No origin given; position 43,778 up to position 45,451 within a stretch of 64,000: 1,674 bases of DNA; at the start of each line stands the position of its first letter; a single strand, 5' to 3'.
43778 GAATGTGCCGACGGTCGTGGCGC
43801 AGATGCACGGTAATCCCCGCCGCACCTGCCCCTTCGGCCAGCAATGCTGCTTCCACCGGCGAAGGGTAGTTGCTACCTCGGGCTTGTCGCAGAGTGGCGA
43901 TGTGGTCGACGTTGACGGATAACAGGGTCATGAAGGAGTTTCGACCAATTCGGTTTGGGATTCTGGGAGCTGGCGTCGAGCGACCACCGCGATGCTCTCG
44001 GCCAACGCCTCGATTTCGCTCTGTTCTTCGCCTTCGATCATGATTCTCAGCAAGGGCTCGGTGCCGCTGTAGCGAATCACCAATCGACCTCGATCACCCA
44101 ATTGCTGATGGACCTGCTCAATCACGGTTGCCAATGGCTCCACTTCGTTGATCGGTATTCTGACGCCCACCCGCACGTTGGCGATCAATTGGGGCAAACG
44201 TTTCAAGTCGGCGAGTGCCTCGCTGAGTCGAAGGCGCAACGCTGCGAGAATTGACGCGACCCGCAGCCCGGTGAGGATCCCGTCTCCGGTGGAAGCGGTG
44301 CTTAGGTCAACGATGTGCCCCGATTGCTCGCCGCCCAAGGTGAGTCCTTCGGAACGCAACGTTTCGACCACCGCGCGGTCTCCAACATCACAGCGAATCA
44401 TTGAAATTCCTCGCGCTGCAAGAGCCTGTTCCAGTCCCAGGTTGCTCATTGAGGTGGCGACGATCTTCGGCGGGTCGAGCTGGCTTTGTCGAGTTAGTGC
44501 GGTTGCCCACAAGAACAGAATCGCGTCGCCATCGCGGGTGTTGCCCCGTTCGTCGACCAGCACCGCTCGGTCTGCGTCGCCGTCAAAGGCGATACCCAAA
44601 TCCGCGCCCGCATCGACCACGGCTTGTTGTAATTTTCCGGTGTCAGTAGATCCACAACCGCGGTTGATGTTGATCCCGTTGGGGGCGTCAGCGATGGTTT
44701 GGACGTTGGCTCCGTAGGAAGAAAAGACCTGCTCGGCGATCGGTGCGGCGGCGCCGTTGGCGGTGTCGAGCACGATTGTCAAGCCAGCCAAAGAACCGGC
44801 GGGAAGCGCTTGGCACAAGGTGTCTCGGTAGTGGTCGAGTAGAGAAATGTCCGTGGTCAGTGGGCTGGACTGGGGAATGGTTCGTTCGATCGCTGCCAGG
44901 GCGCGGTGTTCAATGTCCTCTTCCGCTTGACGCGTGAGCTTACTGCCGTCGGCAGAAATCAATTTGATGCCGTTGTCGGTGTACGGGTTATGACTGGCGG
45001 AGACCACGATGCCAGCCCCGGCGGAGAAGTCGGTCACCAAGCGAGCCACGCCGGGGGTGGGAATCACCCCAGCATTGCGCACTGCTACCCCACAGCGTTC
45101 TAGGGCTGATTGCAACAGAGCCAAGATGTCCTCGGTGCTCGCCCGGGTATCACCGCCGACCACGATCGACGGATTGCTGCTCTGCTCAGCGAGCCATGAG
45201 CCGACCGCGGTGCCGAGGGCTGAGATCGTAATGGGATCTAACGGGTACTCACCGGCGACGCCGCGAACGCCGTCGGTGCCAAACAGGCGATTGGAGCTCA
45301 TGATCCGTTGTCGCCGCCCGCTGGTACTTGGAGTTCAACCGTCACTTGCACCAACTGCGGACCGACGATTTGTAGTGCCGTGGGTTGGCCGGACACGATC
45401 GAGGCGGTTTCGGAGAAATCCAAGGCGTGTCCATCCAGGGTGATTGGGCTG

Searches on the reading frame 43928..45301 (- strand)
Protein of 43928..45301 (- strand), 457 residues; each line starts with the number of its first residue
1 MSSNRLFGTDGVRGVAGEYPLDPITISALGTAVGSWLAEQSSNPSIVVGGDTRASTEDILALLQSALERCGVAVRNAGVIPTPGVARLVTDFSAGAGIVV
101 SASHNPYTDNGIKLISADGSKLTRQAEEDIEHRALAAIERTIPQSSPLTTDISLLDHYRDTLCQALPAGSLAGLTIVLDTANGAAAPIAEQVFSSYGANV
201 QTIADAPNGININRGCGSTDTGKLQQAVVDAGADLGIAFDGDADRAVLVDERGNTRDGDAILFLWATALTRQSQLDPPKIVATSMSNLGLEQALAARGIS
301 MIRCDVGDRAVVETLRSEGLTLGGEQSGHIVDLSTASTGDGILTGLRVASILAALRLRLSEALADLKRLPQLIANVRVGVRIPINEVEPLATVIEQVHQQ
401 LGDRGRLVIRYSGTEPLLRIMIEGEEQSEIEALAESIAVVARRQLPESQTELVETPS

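Call 56: search_protein_families(library=pfam, proteins=[window:43928-45301:-], max_evalue=0.000001)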
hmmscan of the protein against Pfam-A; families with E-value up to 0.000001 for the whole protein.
window:43928-45301:- (457 aa): 4 families
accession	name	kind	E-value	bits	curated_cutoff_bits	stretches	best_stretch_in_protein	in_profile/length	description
PF02878.22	PGM_PMM_I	-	2.2e-35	121.8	22.5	1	5-135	2-132/138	Phosphoglucomutase/phosphomannomutase, alpha/beta/alpha domain I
PF02880.22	PGM_PMM_III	-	9.8e-29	100.3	20.7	1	257-365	1-110/115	Phosphoglucomutase/phosphomannomutase, alpha/beta/alpha domain III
PF02879.22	PGM_PMM_II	-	1.5e-14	54.9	29.3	1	158-253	3-103/103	Phosphoglucomutase/phosphomannomutase, alpha/beta/alpha domain II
PF00408.26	PGM_PMM_IV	-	2.5e-14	53.5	23.1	1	375-438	3-66/68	Phosphoglucomutase/phosphomannomutase, C-terminal domain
